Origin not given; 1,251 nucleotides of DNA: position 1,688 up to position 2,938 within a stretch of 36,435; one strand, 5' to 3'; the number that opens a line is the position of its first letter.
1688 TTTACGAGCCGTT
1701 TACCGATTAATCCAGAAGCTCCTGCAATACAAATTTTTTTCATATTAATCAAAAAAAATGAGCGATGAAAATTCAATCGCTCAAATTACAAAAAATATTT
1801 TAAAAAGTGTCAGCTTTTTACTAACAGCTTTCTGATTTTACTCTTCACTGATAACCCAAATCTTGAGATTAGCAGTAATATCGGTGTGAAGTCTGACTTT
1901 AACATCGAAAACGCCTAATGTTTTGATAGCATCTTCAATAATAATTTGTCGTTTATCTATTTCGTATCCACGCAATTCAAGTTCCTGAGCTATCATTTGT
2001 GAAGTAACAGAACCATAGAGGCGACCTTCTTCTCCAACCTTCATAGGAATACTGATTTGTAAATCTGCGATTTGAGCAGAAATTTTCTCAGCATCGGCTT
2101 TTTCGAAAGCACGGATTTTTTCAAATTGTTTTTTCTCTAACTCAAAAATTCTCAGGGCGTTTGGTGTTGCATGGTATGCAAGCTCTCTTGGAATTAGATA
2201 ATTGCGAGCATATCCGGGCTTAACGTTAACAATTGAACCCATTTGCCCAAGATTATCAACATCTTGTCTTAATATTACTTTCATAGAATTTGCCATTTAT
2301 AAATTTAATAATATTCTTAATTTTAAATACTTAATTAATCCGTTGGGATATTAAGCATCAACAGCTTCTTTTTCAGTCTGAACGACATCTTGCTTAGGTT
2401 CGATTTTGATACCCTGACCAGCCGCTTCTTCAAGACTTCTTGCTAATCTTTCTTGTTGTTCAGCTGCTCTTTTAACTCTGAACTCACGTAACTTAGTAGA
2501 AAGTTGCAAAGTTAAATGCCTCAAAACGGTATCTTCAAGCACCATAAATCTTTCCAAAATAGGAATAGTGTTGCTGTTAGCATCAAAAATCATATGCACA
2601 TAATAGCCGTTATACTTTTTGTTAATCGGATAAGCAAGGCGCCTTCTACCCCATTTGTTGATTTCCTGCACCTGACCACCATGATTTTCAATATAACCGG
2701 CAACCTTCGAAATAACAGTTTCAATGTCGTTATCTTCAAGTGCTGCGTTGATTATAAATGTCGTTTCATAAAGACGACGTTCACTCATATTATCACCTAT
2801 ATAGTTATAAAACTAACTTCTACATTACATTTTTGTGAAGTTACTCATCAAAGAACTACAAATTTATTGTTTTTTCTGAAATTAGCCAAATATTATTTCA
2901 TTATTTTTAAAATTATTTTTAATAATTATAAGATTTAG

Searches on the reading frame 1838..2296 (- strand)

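Call 33: search_protein_families(library=pfam, proteins=[window:1838-2296:-], max_evalue=0.00001)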
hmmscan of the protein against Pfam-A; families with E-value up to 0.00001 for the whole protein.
window:1838-2296:- (152 aa): 2 families
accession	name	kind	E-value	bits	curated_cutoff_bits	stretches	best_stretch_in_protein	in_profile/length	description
PF03948.19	Ribosomal_L9_C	-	5.9e-27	94.4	23.2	1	67-149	1-85/86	Ribosomal protein L9, C-terminal domain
PF01281.25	Ribosomal_L9_N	-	1.6e-22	79.2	20.7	1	5-50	1-46/47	Ribosomal protein L9, N-terminal domain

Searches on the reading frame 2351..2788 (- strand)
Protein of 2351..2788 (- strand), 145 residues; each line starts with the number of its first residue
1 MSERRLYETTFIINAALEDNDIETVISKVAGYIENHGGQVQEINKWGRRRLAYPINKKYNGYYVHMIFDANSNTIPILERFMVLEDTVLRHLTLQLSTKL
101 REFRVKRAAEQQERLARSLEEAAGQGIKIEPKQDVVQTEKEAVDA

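Call 33: search_protein_families(library=pfam, proteins=[window:2351-2788:-], max_evalue=0.00001)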
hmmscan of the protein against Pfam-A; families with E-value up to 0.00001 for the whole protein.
window:2351-2788:- (145 aa): 1 family
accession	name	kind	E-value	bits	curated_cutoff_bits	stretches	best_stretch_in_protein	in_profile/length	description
PF01250.22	Ribosomal_S6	-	5.7e-29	100.6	27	1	7-94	2-89/90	Ribosomal protein S6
